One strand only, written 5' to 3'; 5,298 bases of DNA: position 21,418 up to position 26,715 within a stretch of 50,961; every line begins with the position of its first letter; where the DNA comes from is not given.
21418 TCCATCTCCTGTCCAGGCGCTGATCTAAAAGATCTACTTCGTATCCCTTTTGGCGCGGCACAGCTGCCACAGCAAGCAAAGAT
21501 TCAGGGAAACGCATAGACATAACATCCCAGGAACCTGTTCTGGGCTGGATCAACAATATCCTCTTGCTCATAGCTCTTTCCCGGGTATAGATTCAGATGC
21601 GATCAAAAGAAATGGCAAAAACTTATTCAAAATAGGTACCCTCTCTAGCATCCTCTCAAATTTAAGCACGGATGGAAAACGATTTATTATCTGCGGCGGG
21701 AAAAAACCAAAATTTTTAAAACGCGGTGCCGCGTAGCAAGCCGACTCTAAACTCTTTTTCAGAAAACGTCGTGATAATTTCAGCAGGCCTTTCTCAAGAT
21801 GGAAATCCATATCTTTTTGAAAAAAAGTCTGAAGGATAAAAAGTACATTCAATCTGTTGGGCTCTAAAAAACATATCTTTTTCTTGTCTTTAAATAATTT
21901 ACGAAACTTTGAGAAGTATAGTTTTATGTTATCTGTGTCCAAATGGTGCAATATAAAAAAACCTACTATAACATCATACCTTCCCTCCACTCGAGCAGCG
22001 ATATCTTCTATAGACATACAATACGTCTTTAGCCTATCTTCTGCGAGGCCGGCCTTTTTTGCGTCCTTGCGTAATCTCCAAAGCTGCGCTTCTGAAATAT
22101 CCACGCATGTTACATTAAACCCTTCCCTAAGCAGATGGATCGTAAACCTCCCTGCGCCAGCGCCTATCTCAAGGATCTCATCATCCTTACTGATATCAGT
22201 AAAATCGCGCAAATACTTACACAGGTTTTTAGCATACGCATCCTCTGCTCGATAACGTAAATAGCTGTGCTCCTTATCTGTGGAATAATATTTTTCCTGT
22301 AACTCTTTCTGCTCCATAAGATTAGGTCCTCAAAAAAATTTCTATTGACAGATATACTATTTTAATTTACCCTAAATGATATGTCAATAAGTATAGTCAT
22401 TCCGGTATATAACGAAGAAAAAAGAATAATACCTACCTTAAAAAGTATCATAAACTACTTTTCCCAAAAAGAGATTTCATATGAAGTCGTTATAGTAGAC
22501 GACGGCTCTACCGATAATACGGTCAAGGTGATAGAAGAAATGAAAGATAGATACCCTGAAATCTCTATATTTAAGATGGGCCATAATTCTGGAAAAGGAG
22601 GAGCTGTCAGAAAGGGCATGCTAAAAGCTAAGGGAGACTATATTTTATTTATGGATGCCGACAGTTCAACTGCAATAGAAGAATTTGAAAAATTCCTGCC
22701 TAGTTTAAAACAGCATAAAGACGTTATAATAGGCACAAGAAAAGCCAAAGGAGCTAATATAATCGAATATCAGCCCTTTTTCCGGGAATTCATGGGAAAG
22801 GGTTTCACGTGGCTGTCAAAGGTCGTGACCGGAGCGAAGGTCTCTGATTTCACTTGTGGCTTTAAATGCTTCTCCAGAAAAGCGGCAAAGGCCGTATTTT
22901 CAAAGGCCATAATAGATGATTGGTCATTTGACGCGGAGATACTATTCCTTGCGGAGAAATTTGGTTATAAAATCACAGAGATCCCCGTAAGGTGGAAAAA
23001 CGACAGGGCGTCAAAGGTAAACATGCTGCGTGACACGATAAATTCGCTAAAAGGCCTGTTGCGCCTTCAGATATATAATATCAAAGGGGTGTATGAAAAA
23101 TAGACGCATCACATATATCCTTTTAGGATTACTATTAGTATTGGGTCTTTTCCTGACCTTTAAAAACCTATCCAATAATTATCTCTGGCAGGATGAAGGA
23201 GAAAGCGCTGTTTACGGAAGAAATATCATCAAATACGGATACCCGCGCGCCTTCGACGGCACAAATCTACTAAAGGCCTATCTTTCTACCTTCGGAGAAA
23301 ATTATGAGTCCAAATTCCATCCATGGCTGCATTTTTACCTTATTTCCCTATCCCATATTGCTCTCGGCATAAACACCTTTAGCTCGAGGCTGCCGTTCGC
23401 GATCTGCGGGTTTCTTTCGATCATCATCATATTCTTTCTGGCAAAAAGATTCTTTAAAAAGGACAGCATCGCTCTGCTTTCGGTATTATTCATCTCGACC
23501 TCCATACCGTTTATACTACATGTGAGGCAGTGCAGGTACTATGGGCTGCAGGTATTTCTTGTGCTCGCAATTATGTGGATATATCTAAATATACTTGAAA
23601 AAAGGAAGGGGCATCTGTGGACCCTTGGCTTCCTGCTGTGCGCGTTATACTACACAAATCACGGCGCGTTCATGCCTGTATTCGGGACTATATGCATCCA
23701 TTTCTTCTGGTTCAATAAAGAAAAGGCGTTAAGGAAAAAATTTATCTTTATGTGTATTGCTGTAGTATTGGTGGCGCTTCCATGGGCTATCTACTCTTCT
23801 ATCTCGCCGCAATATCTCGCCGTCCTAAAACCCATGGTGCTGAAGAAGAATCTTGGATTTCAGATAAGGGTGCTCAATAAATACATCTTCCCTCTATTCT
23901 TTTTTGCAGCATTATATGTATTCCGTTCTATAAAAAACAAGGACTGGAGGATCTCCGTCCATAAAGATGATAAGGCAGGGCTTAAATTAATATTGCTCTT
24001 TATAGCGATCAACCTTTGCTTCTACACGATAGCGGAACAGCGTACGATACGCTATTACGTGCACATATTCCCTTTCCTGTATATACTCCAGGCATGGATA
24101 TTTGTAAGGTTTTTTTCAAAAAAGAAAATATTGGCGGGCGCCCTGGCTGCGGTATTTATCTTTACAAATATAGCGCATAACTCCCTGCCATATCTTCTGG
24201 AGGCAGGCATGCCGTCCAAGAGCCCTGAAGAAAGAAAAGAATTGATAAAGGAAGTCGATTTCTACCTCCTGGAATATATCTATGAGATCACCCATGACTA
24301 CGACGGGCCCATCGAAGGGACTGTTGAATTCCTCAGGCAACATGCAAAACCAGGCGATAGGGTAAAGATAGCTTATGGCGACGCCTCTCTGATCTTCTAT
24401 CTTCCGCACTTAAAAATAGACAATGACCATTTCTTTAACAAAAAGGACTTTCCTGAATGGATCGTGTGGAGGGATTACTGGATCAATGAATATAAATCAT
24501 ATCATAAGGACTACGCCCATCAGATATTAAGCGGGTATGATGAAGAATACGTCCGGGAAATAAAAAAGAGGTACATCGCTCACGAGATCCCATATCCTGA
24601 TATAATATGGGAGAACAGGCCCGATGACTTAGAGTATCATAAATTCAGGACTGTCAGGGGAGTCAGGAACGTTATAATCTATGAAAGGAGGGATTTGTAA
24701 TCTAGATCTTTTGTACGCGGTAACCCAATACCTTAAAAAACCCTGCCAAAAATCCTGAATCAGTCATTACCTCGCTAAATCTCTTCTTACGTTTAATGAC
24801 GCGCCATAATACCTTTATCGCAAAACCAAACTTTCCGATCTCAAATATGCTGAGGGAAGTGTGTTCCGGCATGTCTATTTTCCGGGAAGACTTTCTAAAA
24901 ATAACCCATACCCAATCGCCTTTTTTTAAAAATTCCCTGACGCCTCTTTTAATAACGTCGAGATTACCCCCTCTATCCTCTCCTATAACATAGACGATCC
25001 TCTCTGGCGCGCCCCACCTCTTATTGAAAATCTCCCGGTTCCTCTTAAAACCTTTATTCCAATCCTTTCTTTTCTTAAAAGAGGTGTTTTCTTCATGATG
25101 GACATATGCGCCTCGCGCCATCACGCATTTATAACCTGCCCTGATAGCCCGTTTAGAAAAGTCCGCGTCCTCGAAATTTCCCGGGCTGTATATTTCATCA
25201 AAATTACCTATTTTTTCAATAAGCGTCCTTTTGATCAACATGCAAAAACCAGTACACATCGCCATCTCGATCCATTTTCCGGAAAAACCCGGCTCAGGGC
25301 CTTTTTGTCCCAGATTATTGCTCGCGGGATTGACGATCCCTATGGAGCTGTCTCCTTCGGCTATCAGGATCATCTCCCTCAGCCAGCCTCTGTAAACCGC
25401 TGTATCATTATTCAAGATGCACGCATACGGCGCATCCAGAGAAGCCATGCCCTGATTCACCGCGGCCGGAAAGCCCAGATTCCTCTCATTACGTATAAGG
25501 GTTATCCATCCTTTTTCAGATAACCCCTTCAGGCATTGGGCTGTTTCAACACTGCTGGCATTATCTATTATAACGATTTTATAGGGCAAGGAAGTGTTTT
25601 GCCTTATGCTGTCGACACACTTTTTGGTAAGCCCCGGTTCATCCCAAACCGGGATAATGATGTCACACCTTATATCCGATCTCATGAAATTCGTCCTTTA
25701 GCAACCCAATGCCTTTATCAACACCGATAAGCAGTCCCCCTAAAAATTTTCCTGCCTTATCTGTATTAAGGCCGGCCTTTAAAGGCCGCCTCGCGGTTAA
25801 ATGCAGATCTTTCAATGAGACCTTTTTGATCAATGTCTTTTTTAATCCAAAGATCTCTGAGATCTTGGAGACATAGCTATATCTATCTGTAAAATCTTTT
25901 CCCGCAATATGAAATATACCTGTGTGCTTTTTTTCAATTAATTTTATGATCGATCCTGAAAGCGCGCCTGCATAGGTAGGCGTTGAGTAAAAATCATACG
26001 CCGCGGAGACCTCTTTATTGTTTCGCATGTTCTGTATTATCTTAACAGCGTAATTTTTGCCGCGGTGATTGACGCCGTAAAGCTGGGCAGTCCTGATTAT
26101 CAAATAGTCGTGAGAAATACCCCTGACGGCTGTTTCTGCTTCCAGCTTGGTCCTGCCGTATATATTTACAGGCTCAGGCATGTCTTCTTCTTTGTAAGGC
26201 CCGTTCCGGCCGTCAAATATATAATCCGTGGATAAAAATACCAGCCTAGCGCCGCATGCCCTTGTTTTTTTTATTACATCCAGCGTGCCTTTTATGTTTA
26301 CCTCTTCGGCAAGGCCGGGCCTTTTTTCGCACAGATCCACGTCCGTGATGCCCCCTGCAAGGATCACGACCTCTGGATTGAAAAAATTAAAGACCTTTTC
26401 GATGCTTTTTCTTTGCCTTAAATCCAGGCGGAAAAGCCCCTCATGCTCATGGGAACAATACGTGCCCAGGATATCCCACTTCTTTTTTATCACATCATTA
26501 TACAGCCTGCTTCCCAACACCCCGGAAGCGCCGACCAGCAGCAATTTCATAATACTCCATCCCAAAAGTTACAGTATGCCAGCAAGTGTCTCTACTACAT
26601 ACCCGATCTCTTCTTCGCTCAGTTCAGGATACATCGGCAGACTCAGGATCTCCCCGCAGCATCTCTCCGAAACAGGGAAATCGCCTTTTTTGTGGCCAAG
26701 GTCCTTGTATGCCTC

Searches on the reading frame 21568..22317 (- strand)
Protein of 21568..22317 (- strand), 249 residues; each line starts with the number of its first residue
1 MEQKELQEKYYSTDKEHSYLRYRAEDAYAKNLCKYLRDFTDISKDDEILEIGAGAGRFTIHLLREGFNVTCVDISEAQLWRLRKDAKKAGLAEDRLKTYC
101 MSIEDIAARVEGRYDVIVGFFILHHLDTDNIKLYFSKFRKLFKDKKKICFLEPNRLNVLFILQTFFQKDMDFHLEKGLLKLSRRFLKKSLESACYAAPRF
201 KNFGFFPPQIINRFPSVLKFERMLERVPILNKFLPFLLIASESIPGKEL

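Call 29: search_protein_families(library=pfam, proteins=[window:21568-22317:-], max_evalue=0.00001)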
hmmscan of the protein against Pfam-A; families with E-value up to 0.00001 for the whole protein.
window:21568-22317:- (249 aa): 8 families
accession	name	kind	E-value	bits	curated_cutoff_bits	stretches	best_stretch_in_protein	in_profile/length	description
PF13649.12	Methyltransf_25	-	4.9e-15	56.4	27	1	48-143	1-94/97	Methyltransferase domain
PF08242.18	Methyltransf_12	-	2.1e-13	51.2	30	1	49-144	1-94/98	Methyltransferase domain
PF13489.12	Methyltransf_23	-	1.6e-12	47.9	27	1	32-155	9-121/164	Methyltransferase domain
PF08241.18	Methyltransf_11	-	3.2e-11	44.1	21.2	1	49-145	1-90/95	Methyltransferase domain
PF13847.12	Methyltransf_31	-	1.7e-09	37.9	27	1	43-156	2-115/145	Methyltransferase domain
PF05891.18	Methyltransf_PK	-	5.1e-08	33.2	27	1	39-150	50-159/218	AdoMet dependent proline di-methyltransferase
PF02353.26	CMAS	-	7e-08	32.5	27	1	40-144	58-158/273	Mycolic acid cyclopropane synthetase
PF03848.20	TehB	-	1.1e-06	28.7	20.4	1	41-134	27-116/193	Tellurite resistance protein TehB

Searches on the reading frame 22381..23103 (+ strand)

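Call 29: search_protein_families(library=pfam, proteins=[window:22381-23103:+], max_evalue=0.00001)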
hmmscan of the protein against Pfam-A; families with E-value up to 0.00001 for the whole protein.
window:22381-23103:+ (240 aa): 3 families
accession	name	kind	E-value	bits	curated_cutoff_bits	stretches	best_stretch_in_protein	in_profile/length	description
PF00535.33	Glycos_transf_2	-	4.3e-38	131.3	23.3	1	4-173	1-168/168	Glycosyl transferase family 2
PF10111.15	Glyco_tranf_2_2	-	6.4e-15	55.8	27.3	1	4-107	1-104/276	Glycosyltransferase like family 2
PF13641.12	Glyco_tranf_2_3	-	9.4e-12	45.9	27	1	3-121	3-123/230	Glycosyltransferase like family 2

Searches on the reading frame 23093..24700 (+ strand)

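Call 102: search_protein_families(library=pfam, proteins=[window:23093-24700:+], max_evalue=0.00001)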
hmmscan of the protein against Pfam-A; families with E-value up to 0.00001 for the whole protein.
window:23093-24700:+ (535 aa): 1 family
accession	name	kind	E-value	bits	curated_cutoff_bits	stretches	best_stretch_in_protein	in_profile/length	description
PF13231.12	PMT_2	-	8.1e-11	42.8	26.1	1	76-233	2-159/160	Dolichyl-phosphate-mannose-protein mannosyltransferase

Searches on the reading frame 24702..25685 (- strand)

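Call 102: search_protein_families(library=pfam, proteins=[window:24702-25685:-], max_evalue=0.00001)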
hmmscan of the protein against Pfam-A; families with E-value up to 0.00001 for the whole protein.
window:24702-25685:- (327 aa): 2 families
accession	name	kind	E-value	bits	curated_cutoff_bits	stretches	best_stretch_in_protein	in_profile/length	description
PF00535.33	Glycos_transf_2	-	1.2e-19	71.3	23.3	1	9-128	2-125/168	Glycosyl transferase family 2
PF13641.12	Glyco_tranf_2_3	-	4.3e-10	40.4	27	0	142-206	157-220/230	Glycosyltransferase like family 2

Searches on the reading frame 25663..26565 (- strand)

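Call 102: search_protein_families(library=pfam, proteins=[window:25663-26565:-], max_evalue=0.00001)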
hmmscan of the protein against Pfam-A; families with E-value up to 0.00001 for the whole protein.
window:25663-26565:- (300 aa): 5 families
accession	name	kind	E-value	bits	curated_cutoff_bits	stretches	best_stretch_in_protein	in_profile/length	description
PF04321.23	RmlD_sub_bind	-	1.2e-58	198.9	27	1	6-273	1-265/287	RmlD substrate binding domain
PF01370.27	Epimerase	-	6.2e-24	85.2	20.9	1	9-184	2-197/240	NAD dependent epimerase/dehydratase family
PF16363.11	GDP_Man_Dehyd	-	7.9e-11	42.4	27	1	42-170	54-186/332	GDP-mannose 4,6 dehydratase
PF02719.21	Polysacc_synt_2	-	6.4e-09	35.8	20.2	1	48-149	62-151/293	Polysaccharide biosynthesis protein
PF01073.25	3Beta_HSD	-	1.2e-06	28.3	22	1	44-207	49-226/280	3-beta hydroxysteroid dehydrogenase/isomerase family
